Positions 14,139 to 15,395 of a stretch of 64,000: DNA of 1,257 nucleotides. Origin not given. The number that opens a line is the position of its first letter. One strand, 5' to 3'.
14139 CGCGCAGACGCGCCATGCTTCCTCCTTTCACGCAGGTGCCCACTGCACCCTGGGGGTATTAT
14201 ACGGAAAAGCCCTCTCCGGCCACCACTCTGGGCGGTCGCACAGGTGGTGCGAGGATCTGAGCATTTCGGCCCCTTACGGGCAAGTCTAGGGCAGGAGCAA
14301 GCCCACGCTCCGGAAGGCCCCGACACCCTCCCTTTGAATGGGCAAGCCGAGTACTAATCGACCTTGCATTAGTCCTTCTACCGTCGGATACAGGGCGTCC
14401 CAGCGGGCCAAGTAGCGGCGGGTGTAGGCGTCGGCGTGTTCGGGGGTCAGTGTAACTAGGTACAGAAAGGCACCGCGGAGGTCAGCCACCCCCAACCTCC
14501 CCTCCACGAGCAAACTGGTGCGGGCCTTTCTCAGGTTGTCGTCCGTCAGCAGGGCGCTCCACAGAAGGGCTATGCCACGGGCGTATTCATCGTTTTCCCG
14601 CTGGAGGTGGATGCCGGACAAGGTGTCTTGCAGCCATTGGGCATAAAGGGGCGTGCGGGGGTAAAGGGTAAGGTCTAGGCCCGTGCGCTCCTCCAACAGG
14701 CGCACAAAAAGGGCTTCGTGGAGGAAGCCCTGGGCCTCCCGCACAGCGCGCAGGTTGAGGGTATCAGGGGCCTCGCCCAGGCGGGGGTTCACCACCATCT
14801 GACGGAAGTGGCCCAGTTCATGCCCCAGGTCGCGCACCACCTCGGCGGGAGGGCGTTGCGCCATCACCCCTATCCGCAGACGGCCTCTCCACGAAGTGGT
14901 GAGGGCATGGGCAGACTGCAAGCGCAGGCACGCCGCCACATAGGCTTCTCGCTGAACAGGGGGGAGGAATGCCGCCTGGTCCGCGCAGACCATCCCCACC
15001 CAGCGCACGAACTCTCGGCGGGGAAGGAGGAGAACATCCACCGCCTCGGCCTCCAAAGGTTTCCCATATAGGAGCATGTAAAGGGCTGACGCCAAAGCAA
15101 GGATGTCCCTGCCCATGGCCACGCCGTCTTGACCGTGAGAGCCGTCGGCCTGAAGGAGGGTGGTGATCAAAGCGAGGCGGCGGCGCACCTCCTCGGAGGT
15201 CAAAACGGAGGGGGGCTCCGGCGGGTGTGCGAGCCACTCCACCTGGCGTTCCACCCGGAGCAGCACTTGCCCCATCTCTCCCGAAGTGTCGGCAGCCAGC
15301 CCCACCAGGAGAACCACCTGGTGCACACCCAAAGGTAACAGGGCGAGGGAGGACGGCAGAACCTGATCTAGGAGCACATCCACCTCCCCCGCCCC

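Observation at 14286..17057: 773-aa lipoprotein with three CARDB-like repeats and a putative HExxH zinc-peptidase domain, immediately downstream of coxG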

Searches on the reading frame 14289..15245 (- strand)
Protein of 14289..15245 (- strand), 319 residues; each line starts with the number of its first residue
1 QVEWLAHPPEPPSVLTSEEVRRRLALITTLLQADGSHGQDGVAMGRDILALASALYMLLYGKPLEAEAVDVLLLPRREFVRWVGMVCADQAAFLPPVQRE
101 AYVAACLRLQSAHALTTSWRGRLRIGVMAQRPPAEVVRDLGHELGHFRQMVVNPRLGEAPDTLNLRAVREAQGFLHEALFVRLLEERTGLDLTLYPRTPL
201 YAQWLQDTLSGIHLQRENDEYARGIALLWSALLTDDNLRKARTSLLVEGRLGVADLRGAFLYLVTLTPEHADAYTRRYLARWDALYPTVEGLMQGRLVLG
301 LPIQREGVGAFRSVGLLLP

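Call 6: find_homologous_proteins(query=window:14289-15224:-, max_evalue=0.01)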
Query seq(312 aa): 8000 candidates shared short words with the query, none scored E <= 0.01.

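Call 15: search_protein_representatives(protein=window:14289-15245:-)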
Query: 319 residues. Proteins with E-value up to 0.001 (for the whole library): 106; up to 1e-10: 77; up to 1e-30: 25. The best 106 are listed.
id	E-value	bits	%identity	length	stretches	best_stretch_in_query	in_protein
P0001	6.7e-206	699.0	100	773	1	1-319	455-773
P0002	5.2e-68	246.1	44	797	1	6-319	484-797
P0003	2.7e-57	210.9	40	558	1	6-319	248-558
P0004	2.5e-56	207.7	38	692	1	6-319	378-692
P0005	5.6e-54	200.0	35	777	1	14-319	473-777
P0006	1.7e-52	195.1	36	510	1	9-319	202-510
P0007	2.4e-50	188.0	38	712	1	8-317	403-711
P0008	2.7e-49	184.6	38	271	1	49-319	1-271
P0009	3.2e-49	184.3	38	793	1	7-319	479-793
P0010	1.0e-48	182.7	37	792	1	8-319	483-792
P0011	2.1e-48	181.7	36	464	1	4-319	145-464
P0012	3.6e-48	180.9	35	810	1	4-319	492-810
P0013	4.1e-46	174.1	34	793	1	9-319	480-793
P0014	5.5e-45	170.4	37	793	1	8-319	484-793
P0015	2.3e-43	165.1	34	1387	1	11-319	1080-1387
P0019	7.8e-35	137.1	33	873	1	8-319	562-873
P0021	2.0e-32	129.1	32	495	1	9-319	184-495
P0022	1.5e-31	126.3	32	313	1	16-319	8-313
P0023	2.0e-31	125.9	31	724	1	3-319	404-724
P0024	4.2e-31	124.8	33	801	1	4-319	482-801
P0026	3.1e-26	108.8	29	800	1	51-319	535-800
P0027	6.9e-26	107.7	30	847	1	8-319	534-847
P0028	7.3e-25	104.3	28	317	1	11-319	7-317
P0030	3.7e-23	98.7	31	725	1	3-319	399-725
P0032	5.8e-23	98.1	29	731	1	1-319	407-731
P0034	3.1e-22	95.7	29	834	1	15-319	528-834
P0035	3.8e-22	95.4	31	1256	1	13-312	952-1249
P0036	3.4e-21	92.3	31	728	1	8-319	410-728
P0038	6.9e-21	91.3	30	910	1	2-319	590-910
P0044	3.0e-18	82.6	29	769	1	21-314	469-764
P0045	6.4e-18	81.5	28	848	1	10-319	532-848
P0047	9.1e-18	81.0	29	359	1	125-296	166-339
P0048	1.9e-17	79.9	26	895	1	17-319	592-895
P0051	2.9e-17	79.4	28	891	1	8-302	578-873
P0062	2.0e-15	73.3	29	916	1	48-307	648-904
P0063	7.2e-15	71.5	32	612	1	127-296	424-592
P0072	1.1e-11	61.1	29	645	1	101-294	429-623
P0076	8.1e-11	58.2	26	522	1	3-319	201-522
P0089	3.5e-09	52.8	36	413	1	123-240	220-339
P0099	6.4e-06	42.1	25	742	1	120-277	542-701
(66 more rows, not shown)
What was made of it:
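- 14289..15206 (-): C-terminal alpha/beta domain (aa 468-773). It is a putative gluzincin metallopeptidase domain of an unnamed family. 106 homologous representatives (call 15).
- The domain is C-terminal in all full-length members (call 15).
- Tried and rejected: The exhaustive HMMER search was what revealed the family (call 15).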

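Call 22: search_solved_structures(query=A2, max_evalue=10, show_alignments=4)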
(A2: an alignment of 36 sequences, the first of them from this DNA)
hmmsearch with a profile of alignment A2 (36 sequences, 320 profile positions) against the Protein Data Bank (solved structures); distinct sequences matched with E-value up to 10: 12.
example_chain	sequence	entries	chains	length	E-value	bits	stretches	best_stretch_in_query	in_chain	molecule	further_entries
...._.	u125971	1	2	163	0.15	14.6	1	118-168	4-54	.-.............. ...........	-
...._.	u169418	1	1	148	0.57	12.7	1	118-168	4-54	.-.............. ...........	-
4q1l_A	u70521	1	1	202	0.98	11.9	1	122-149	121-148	Snake venom metalloproteinase leucurolysin-A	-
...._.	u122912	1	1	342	1.1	11.7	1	232-287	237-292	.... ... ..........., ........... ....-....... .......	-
7f6s_A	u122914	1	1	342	1.2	11.7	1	232-287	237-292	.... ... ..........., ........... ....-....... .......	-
7f6p_A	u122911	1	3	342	1.2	11.7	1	232-287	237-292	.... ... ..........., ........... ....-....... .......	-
7f6e_A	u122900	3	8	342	1.2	11.7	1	232-287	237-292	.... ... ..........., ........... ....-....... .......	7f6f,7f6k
7f6r_A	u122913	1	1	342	1.2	11.7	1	232-287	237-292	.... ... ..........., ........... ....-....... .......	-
7f6n_A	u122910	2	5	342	1.2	11.7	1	232-287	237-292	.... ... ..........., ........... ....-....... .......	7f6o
7f6u_A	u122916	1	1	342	1.2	11.7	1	232-287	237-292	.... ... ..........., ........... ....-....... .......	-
7f6t_A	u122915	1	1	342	1.2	11.7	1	232-287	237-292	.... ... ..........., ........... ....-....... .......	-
3gbo_A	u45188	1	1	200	1.3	11.5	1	119-149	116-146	Zinc metalloproteinase BmooMPalfa-I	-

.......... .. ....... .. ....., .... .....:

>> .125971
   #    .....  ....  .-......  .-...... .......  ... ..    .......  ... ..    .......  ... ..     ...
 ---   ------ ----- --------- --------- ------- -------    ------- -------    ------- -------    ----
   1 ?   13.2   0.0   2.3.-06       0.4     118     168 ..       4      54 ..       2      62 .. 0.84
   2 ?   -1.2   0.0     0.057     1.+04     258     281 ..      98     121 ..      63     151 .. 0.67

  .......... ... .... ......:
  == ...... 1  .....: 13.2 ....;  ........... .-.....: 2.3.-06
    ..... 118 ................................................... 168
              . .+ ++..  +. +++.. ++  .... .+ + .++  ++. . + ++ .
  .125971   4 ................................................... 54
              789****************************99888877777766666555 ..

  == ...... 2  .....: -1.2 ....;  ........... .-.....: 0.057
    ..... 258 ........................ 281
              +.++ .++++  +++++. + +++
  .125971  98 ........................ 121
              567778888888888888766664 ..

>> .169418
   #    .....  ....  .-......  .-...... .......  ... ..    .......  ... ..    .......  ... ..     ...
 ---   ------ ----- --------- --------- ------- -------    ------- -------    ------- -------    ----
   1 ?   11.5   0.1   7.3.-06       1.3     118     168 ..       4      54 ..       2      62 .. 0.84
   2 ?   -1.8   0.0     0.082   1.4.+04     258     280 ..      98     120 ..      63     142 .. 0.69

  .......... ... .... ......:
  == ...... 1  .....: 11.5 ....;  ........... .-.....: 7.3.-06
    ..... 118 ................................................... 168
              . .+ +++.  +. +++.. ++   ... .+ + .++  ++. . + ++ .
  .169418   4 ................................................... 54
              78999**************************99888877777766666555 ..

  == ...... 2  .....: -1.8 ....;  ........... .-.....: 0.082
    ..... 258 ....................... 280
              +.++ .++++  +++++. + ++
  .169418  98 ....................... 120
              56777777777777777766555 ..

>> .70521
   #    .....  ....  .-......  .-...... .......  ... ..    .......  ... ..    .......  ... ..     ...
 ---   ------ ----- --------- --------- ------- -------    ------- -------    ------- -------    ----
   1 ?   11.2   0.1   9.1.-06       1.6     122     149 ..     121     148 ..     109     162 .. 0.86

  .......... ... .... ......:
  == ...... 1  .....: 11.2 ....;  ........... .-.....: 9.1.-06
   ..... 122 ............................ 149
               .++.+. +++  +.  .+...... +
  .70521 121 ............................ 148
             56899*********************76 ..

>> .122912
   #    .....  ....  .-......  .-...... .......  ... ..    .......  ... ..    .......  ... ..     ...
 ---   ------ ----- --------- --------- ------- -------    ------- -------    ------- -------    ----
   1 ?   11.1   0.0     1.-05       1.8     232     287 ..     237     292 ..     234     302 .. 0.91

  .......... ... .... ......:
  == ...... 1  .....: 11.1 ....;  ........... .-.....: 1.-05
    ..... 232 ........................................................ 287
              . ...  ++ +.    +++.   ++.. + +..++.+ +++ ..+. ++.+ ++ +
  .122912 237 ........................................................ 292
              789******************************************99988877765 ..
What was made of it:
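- Closest known: MATCAP / TMCP. Different: No sequence-level similarity was found (call 22).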

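Call 23: search_protein_families(library=pfam, alignment_id=A2, max_evalue=1)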
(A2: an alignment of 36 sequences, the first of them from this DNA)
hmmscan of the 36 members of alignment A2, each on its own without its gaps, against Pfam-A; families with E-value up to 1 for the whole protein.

A. member 1, seq(319 aa): 0 families

B. families by the number of members that match (of 36 scanned): 23 families
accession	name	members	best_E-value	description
PF20573.4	DUF6782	23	2.9e-05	Putative metallopeptidase family (DUF6782)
PF06114.19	Peptidase_M78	19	0.0003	IrrE N-terminal-like domain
PF01435.24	Peptidase_M48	3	0.0049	Peptidase family M48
PF19527.4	DUF6055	3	0.0052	Family of unknown function (DUF6055)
PF01432.26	Peptidase_M3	2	0.1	Peptidase family M3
PF22928.2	INTS1_R4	1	0.0097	Integrator complex subunit 1, R4 domain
PF18818.7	MPTase-PolyVal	1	0.016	Zincin-like metallopeptidase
PF12286.13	DUF3622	1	0.017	Protein of unknown function (DUF3622)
PF02074.21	Peptidase_M32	1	0.017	Carboxypeptidase Taq (M32) metallopeptidase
PF05362.19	Lon_C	1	0.038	Lon protease (S16) C-terminal proteolytic domain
PF25099.1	GOLD_PATL1_C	1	0.045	Patellin-1-like, C-terminal GOLD domain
PF14891.12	Peptidase_M91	1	0.046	Effector protein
PF14663.11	RasGEF_N_2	1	0.055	Rapamycin-insensitive companion of mTOR RasGEF_N domain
PF13281.12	MAP3K_TRAF_bd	1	0.069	MAP3K TRAFs-binding domain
PF13398.12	Peptidase_M50B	1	0.09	Peptidase M50B-like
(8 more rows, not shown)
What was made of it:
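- Closest known: Gluzincin metallopeptidases. Different: M3 and M32 hits occur in 1-2 of 36 members at E of 0.02-0.1 (call 23).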

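Call 26: predict_structure(alignment_id=A2)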
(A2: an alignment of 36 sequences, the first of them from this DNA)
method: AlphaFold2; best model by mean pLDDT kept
length: 319 residues; sequences in the alignment: 36
mean_pLDDT: 94.5   pTM: 0.92
mean pLDDT of the five models: 94.5, 94.5, 94.4, 94.2, 93.7
residues with pLDDT >= 90: 289; 70-90: 15; 50-70: 13; < 50: 2
segments of 3 or more residues with pLDDT < 50: none
pLDDT, mean of each block of 10 residues (from residue 1): 59 86 96 76 94 98 95 97 96 94 91 96 96 97 98 91 96 99 98 98 98 98 98 98 98 98 96 98 98 98 97 98
secondary structure, 60 per line:
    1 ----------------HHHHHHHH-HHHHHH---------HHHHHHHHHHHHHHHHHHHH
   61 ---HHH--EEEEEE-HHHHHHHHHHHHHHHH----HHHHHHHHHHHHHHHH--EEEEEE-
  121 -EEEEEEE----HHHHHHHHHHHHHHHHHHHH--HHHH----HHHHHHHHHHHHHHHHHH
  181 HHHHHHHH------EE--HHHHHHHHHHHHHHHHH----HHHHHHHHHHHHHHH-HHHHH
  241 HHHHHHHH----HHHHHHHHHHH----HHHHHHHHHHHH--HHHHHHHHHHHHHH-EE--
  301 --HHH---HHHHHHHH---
elements in order: H17-24 H26-31 H41-60 E69-74 H76-91 H96-111 E114-119 E122-128 H133-152 H155-158 H163-188 H199-215 H220-234 H236-248 H253-263 H268-279 H282-295 H309-316
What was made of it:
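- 14289..15206 (-): AF2 pLDDT 94.5, pTM 0.92 (call 26).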

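Call 29: fold_search(model_id=the predicted structure, library=pdb)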
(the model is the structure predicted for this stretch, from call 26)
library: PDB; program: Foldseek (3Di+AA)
matches with E <= 10: 260; with E <= 0.001: 0
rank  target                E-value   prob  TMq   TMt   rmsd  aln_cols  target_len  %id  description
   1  7z5g_D                1.3e-02  0.89  0.28  0.27  17.7       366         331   15  human apo MATCAP (released 2022-05-11)
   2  7z5g_A                2.2e-02  0.77  0.27  0.27  18.4       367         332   16  human apo MATCAP (released 2022-05-11)
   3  7z5g_B                3.1e-02  0.80  0.28  0.27  16.5       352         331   14  human apo MATCAP (released 2022-05-11)
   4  7z5g_C                3.3e-02  0.77  0.29  0.28  17.6       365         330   16  human apo MATCAP (released 2022-05-11)
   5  7z6s_C                6.0e-02  0.69  0.28  0.27  16.4       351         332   15  MATCAP bound to a human 14 protofilament microtubule (released 2022-05-11)
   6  11tk_R                3.9e-01  0.08  0.14  0.12  26.0       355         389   10  Structure of human CCR4 in complex with AZD2098 (released 2026-04-01)
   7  8jh0_A                8.6e-01  0.04  0.13  0.14  19.9       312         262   10  Crystal structure of the light-driven sodium pump IaNaR (released 2023-11-01)
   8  8u1u_A                9.8e-01  0.05  0.12  0.12  21.8       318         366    8  Structure of a class A GPCR/agonist complex (released 2023-12-20)
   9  3utw                  1.2e+00  0.08  0.15  0.18  15.5       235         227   11  Crystal structure of bacteriorhodopsin mutant P50A/Y57F (released 2012-05-09)
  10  7ezc_B                1.2e+00  0.04  0.13  0.11  25.2       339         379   11  Adenosine A2a receptor mutant-I92N (released 2022-04-13)
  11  6z0c_C                1.3e+00  0.08  0.14  0.19  23.7       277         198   12  Structure of in silico modelled artificial Maquette-3 protein (released 2021-03-17)
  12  8xve_R                1.3e+00  0.04  0.14  0.14  22.4       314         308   12  Cryo-EM structure of ETBR bound with BQ3020 (released 2024-08-28)
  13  6z0c_B                1.4e+00  0.07  0.13  0.19  20.9       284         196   12  Structure of in silico modelled artificial Maquette-3 protein (released 2021-03-17)
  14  6z0c_A                1.6e+00  0.08  0.14  0.19  22.8       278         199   11  Structure of in silico modelled artificial Maquette-3 protein (released 2021-03-17)
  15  5k2b                  1.6e+00  0.04  0.13  0.11  26.1       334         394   10  2.5 angstrom A2a adenosine receptor structure with MR phasing using XFEL data (released 2016-09-21)
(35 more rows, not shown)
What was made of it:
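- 14289..15206 (-): Best fold hit is MATCAP, E 0.013 (call 29).
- On Gluzincin (clan MA(E)) metallopeptidase: However, the best Foldseek PDB hit (MATCAP) has E 0.013 and TM 0.28, and nothing reaches E<=1e-3 (call 29).
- Closest known: MATCAP / TMCP. Same: This is the best structural match in the PDB (7z5g, E 0.013, probability 0.89; call 29).
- The fold diverges from all solved peptidases (TM 0.28; call 29).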

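Call 32: find_homologous_proteins(query=A2, max_evalue=0.00001)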
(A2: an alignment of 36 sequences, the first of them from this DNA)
Query A2 (36 sequences) (319 aa, profile of the alignment): 1 proteins with E <= 0.00001 among 8000 candidates.
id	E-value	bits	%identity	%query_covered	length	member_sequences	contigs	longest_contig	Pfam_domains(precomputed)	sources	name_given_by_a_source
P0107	1.3e-66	243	43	56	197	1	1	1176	-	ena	-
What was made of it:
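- Tried and rejected: A search with the C-terminal domain found nothing, and a search with its profile found only one fragment (calls 6, 32).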

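Call 35: find_related_loci(query=A4, collection=metagenome_contigs, flank=10000)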
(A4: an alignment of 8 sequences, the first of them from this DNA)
Query A4 (319 aa) in metagenome_contigs; peptide patterns used: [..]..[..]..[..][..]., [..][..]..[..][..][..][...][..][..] (x = any residue, [..] = any of these).
303 stretches matched a pattern; 10 encode a relative of the query (tblastn E <= 1e-3); 10 distinct loci.
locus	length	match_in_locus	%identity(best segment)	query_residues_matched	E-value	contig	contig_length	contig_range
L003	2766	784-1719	37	9-319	1e-57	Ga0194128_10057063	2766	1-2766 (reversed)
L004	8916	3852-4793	39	4-315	5e-53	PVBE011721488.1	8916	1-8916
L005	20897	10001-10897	37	19-319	1e-50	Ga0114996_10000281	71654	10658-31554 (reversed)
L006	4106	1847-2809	32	2-319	1e-49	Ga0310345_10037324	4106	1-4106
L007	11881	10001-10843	65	39-319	2e-114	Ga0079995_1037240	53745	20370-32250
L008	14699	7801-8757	36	1-319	4e-49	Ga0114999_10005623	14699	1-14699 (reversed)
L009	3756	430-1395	34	1-319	2e-48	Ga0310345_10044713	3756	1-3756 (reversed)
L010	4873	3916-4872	31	2-317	2e-48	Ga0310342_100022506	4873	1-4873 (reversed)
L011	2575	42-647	41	117-319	2e-44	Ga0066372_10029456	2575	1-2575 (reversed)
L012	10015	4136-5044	34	16-317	1e-42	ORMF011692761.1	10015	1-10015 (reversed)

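Call 41: find_encoding_contigs(protein=P0002, flank=8000, max_places=3)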
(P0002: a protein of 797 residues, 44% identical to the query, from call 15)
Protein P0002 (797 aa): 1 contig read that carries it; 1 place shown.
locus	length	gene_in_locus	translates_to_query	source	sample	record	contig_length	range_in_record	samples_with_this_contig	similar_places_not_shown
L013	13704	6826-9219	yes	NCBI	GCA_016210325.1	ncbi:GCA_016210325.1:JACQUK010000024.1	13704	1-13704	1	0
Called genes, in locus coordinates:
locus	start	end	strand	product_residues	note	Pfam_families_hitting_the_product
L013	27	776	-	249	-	-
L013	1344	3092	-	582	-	PF00501:AMP-binding, PF13193:AMP-binding_C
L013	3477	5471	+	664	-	PF03030:H_PPase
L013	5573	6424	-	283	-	PF07286:D-Glu_cyclase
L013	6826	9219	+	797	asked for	PF07705:CARDB (faint)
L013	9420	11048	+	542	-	PF20656:MS_N, PF01274:MS_TIM-barrel, PF20659:MS_C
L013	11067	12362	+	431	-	PF00463:ICL, PF13714:PEP_mutase, PF00463:ICL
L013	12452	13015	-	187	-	PF04264:YceI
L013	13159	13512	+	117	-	PF01638:HxlR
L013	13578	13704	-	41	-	?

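Call 42: find_encoding_contigs(protein=P0019, flank=8000, max_places=3)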
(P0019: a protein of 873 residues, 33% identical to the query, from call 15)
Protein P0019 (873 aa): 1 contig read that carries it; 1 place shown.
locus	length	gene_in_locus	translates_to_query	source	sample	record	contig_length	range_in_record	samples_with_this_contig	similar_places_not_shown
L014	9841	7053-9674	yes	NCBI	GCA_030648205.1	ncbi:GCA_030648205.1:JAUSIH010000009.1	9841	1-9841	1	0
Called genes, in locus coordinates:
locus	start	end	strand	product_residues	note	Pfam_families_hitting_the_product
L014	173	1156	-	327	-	PF02779:Transket_pyr, PF02780:Transketolase_C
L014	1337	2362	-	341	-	PF00676:E1_dh, PF13292:DXP_synthase_N (weak)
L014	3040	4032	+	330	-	PF00005:ABC_tran, PF02463:SMC_N (weak), PF13304:AAA_21 (weak), PF08352:oligo_HPY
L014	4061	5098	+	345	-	PF00005:ABC_tran, PF08352:oligo_HPY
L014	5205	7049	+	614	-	PF00009:GTP_EFTU, PF03144:GTP_EFTU_D2, PF00679:EFG_C, PF06421:LepA_C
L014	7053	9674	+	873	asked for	PF07705:CARDB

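Call 43: find_encoding_contigs(protein=P0024, flank=8000, max_places=3)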
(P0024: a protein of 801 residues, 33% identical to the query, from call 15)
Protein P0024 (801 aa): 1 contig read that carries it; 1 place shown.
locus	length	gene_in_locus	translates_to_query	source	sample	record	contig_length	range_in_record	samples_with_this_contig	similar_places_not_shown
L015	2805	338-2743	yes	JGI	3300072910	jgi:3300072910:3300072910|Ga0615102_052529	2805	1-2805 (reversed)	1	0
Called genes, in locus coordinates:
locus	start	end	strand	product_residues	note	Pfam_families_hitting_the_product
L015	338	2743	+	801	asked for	PF07705:CARDB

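Call 44: find_encoding_contigs(protein=P0009, flank=6000, max_places=2)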
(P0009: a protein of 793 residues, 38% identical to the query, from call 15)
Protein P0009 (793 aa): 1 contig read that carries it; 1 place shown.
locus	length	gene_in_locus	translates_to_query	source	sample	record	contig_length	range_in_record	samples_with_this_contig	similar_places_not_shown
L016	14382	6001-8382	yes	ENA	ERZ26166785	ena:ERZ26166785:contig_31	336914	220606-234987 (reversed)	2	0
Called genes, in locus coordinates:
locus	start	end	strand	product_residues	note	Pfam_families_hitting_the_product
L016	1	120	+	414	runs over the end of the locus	PF00109:ketoacyl-synt, PF02801:Ketoacyl-synt_C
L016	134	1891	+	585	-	PF01368:DHH, PF02272:DHHA1, PF17768:RecJ_OB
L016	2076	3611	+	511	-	PF05977:MFS_3, PF07690:MFS_1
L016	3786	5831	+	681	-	PF03030:H_PPase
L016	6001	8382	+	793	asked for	PF07705:CARDB (faint)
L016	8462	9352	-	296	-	PF02518:HATPase_c (faint)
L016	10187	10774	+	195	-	PF00348:polyprenyl_synt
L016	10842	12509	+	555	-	-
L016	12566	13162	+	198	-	PF02518:HATPase_c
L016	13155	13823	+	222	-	PF00072:Response_reg, PF00196:GerE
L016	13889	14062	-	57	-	-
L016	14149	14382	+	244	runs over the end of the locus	PF02129:Peptidase_S15 (faint), PF00561:Abhydrolase_1 (weak), PF12697:Abhydrolase_6 (faint), PF00326:Peptidase_S9, PF01738:DLH (faint), PF12146:Hydrolase_4 (weak)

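Call 45: find_encoding_contigs(protein=P0027, flank=6000, max_places=2)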
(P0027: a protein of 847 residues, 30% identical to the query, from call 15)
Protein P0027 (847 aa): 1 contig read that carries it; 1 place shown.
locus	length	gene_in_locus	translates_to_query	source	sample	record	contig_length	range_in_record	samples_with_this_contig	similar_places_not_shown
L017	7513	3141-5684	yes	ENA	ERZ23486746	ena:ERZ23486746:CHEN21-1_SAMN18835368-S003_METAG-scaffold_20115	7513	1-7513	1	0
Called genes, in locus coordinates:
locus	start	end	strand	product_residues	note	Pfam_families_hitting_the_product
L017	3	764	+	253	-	?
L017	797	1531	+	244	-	PF00977:His_biosynth, PF05690:ThiG (weak), PF03060:NMO (faint), PF00290:Trp_syntA (faint)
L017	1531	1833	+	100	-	PF09650:PHA_gran_rgn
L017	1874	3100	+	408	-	PF07690:MFS_1, PF12832:MFS_1_like (faint), PF07690:MFS_1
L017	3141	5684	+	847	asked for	PF01186:Lysyl_oxidase (faint), PF07705:CARDB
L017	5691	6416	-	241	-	PF12697:Abhydrolase_6 (weak), PF00561:Abhydrolase_1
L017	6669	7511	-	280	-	?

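Call 46: find_encoding_contigs(protein=P0038, flank=6000, max_places=2)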
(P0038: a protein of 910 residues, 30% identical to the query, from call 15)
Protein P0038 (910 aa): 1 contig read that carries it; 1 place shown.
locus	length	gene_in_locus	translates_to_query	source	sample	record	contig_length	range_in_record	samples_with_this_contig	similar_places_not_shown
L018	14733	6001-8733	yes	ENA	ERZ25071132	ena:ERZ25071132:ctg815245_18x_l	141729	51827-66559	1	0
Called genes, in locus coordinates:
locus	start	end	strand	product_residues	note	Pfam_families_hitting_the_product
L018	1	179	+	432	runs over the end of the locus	PF07690:MFS_1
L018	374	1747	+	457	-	PF00355:Rieske, PF00848:Ring_hydroxyl_A (weak)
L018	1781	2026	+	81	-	-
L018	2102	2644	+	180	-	PF13577:SnoaL_4 (weak), PF00866:Ring_hydroxyl_B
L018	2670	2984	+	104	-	-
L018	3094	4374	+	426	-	-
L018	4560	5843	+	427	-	-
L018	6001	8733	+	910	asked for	PF07705:CARDB (faint)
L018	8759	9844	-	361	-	PF02826:2-Hacid_dh_C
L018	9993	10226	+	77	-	-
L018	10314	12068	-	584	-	PF00501:AMP-binding, PF13193:AMP-binding_C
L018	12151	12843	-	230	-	PF11010:DUF2848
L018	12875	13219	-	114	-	PF12973:Cupin_7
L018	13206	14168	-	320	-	PF13379:NMT1_2 (faint), PF09084:NMT1 (faint)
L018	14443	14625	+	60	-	-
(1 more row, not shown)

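Call 47: find_encoding_contigs(protein=P0063, flank=6000, max_places=2)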
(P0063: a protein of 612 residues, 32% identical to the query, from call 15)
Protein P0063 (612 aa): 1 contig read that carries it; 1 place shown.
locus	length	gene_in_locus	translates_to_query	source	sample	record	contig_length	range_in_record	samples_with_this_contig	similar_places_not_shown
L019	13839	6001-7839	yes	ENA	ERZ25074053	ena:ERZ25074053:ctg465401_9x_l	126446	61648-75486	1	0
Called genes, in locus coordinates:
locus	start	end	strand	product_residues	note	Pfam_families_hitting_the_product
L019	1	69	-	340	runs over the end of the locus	PF01012:ETF, PF00766:ETF_alpha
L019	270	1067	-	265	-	PF01012:ETF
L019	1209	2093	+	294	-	PF00763:THF_DHG_CYH, PF02882:THF_DHG_CYH_C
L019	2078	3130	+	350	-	PF02547:Queuosine_synth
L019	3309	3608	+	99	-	-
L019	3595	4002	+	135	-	PF01850:PIN, PF13470:PIN_3 (weak)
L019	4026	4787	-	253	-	PF23023:Anti-Pycsar_Apyc1 (weak), PF00753:Lactamase_B, PF12706:Lactamase_B_2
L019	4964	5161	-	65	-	-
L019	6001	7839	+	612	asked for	PF01011:PQQ (faint), PF13360:PQQ_2, PF13570:Beta-prop_ACSF4, PF25292:Beta-prop_CGLA (faint), PF13570:Beta-prop_ACSF4, PF13360:PQQ_2, PF13570:Beta-prop_ACSF4, PF13360:PQQ_2, +1 more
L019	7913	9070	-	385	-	PF00850:Hist_deacetyl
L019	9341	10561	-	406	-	PF13485:Peptidase_MA_2, PF07607:DUF1570 (faint)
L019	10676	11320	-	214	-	PF03807:F420_oxidored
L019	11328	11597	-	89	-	-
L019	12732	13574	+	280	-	-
